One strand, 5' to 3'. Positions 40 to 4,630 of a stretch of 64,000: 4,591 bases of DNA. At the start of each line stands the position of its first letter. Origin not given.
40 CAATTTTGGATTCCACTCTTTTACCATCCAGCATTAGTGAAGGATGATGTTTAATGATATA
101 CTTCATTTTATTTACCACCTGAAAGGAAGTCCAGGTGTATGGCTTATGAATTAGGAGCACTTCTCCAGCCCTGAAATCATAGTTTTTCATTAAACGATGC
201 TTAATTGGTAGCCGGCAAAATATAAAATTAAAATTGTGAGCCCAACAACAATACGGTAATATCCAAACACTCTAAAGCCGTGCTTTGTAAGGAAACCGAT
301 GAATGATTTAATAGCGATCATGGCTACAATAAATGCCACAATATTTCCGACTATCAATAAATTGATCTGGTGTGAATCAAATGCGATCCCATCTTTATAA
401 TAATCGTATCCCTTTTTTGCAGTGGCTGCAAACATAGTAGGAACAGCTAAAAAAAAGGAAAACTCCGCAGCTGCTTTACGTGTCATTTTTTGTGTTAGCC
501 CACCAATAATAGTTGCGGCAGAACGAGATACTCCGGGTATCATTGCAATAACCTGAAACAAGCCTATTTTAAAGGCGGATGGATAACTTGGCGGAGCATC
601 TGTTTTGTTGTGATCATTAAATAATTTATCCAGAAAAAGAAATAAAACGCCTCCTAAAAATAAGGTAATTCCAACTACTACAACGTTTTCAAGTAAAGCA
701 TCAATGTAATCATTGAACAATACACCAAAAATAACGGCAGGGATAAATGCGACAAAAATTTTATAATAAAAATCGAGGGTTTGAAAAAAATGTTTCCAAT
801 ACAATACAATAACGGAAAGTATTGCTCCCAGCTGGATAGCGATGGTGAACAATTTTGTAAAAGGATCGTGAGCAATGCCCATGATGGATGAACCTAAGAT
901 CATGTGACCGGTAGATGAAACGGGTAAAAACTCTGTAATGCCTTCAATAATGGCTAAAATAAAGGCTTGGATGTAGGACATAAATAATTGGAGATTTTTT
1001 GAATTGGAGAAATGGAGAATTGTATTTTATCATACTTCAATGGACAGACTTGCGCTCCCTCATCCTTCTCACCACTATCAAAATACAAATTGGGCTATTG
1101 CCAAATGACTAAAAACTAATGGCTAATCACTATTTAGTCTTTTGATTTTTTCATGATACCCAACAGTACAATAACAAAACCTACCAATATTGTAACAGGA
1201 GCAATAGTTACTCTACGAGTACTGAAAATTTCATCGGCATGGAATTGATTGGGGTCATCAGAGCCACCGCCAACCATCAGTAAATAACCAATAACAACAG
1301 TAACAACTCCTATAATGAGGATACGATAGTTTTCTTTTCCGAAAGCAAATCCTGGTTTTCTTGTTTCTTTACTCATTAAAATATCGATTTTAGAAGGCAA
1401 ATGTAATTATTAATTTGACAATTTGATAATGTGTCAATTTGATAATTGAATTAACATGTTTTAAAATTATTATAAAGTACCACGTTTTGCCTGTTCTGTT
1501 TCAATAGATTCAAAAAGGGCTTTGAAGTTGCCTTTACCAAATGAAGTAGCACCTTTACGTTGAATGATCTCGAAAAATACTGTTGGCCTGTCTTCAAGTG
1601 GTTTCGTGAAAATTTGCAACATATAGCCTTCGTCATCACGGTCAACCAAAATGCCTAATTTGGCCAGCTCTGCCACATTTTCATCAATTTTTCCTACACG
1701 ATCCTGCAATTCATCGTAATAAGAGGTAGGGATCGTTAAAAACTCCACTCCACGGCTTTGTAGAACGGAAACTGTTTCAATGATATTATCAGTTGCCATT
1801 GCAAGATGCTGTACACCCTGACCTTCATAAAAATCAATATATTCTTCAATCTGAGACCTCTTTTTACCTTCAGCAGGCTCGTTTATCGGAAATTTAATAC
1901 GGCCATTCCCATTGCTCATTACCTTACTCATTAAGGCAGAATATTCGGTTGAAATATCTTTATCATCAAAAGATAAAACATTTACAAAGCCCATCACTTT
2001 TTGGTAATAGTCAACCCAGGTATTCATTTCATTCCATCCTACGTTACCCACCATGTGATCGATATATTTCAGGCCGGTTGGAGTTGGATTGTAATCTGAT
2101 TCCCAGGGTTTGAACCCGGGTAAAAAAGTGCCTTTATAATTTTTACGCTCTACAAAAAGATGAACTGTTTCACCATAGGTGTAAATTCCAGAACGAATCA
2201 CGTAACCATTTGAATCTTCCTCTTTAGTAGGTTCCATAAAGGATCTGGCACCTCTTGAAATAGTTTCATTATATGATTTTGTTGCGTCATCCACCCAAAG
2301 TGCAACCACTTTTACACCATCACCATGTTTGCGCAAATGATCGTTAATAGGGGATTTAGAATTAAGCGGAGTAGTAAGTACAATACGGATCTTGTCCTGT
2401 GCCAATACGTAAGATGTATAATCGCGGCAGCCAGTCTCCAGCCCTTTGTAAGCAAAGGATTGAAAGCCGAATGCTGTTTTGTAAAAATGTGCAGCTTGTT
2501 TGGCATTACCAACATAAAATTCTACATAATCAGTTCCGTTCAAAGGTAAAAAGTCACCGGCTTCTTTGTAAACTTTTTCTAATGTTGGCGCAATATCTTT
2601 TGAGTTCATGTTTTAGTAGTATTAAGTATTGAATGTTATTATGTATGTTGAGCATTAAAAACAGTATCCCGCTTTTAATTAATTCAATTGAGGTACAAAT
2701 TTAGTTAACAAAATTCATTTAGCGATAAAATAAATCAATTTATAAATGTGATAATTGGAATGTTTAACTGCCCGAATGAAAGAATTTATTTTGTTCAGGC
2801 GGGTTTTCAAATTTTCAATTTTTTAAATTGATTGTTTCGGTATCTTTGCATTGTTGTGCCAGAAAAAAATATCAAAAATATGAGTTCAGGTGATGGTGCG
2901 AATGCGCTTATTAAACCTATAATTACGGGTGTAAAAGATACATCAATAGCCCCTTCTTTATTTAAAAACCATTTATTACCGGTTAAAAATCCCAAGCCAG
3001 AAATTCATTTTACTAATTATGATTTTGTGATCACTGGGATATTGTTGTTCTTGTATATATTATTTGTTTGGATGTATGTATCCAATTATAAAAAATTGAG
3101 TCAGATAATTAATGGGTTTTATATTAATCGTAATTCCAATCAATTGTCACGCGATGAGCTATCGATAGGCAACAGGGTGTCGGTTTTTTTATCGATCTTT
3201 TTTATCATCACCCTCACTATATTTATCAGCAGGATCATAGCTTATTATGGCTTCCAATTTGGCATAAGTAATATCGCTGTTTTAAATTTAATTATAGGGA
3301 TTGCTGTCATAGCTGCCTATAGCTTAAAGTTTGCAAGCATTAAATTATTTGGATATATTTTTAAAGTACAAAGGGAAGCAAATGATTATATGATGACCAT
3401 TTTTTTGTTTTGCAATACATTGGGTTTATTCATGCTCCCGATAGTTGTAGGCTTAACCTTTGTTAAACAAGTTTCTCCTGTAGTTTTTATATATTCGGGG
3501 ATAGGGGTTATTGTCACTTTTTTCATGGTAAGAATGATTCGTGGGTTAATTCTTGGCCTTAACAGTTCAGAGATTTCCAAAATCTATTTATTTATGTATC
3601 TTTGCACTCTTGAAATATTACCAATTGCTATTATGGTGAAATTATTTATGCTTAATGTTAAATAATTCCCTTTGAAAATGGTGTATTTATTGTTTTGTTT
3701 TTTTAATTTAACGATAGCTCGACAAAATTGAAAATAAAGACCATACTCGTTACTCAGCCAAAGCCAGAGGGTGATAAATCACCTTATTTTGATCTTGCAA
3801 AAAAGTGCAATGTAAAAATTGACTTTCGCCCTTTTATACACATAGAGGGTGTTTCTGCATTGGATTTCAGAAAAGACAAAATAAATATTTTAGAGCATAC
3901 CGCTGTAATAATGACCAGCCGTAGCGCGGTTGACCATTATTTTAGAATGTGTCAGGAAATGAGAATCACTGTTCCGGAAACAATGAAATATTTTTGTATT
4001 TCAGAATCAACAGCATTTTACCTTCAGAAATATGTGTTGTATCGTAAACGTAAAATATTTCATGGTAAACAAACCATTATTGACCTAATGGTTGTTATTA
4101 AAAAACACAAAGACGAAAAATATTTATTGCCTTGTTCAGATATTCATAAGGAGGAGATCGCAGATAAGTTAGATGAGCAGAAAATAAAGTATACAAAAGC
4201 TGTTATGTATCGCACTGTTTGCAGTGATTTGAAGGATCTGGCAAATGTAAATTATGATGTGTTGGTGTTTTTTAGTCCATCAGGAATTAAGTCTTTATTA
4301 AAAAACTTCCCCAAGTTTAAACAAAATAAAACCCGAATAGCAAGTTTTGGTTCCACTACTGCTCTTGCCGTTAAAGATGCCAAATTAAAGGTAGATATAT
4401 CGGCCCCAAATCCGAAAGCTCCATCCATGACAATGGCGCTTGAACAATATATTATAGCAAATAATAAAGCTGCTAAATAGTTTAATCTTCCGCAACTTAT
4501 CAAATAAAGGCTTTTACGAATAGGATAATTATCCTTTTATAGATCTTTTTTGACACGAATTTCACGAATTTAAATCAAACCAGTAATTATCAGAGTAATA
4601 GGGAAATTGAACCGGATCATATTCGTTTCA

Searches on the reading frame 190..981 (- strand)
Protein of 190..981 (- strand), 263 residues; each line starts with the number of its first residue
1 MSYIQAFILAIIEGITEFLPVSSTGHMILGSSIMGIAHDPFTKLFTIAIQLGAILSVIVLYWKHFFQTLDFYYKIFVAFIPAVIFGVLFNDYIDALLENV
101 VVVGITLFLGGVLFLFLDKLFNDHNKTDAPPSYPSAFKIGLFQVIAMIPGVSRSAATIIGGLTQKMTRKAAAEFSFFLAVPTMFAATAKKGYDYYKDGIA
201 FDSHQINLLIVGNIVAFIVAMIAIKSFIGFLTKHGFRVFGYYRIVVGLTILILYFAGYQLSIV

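Call 81: search_protein_families(library=pfam, proteins=[window:190-981:-], max_evalue=0.00001)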
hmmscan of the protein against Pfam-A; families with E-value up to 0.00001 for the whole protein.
window:190-981:- (263 aa): 1 family
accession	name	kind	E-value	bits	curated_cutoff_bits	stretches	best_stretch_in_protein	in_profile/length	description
PF02673.24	BacA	-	1e-77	261.8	33.4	1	6-248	1-256/257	Bacitracin resistance protein BacA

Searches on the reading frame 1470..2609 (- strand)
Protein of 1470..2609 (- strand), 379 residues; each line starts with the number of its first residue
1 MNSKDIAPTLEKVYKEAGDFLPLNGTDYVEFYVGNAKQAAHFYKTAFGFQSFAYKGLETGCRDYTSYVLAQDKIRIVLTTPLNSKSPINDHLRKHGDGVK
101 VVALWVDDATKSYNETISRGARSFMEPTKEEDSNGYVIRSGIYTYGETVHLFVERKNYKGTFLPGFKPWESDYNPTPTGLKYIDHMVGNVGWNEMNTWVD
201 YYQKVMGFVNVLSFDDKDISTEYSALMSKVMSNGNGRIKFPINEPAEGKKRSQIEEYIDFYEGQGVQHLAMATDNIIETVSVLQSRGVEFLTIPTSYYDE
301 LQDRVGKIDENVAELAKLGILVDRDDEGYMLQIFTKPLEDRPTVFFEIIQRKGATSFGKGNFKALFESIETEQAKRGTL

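Call 81: search_protein_families(library=pfam, proteins=[window:1470-2609:-], max_evalue=0.00001)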
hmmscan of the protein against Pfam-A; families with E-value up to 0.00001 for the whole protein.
window:1470-2609:- (379 aa): 3 families
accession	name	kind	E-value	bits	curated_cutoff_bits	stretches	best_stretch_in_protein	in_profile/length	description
PF00903.31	Glyoxalase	-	3.2e-21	76.4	20.6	2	183-302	2-107/121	Glyoxalase/Bleomycin resistance protein/Dioxygenase superfamily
PF13669.12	Glyoxalase_4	-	3.9e-13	50.1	27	1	29-132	3-102/109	Glyoxalase/Bleomycin resistance protein/Dioxygenase superfamily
PF14696.12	Glyoxalase_5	-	7.4e-07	29.9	27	1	23-155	7-126/139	Hydroxyphenylpyruvate dioxygenase, HPPD, N-terminal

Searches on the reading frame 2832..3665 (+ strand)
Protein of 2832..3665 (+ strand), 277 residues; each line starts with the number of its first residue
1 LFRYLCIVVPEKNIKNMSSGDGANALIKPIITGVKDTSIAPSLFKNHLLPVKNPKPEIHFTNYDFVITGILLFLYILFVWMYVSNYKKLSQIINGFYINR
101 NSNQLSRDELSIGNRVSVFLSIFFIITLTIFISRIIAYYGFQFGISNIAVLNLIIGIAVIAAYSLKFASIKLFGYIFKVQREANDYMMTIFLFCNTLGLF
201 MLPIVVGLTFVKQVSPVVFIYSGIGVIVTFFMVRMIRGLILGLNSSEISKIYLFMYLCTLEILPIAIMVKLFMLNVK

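Call 81: search_protein_families(library=pfam, proteins=[window:2832-3665:+], max_evalue=0.00001)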
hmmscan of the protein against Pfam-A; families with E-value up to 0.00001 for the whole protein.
window:2832-3665:+ (277 aa): 1 family
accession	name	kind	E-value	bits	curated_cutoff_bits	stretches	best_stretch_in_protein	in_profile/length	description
PF14093.11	DUF4271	-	4.1e-28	99.1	29.7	1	67-271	1-205/206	Domain of unknown function (DUF4271)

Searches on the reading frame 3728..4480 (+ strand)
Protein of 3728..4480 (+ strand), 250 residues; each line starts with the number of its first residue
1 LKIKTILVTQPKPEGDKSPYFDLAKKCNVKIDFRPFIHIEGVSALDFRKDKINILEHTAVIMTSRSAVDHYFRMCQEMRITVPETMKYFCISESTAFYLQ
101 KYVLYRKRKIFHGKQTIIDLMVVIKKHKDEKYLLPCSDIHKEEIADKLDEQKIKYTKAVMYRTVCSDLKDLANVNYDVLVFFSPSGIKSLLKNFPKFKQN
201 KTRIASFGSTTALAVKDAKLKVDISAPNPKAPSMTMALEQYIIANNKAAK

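Call 81: search_protein_families(library=pfam, proteins=[window:3728-4480:+], max_evalue=0.00001)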
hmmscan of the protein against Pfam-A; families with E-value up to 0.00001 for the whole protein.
window:3728-4480:+ (250 aa): 1 family
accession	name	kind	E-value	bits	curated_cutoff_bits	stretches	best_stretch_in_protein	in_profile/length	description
PF02602.20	HEM4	-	3.8e-36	124.8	27.5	1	32-235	15-230/231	Uroporphyrinogen-III synthase HemD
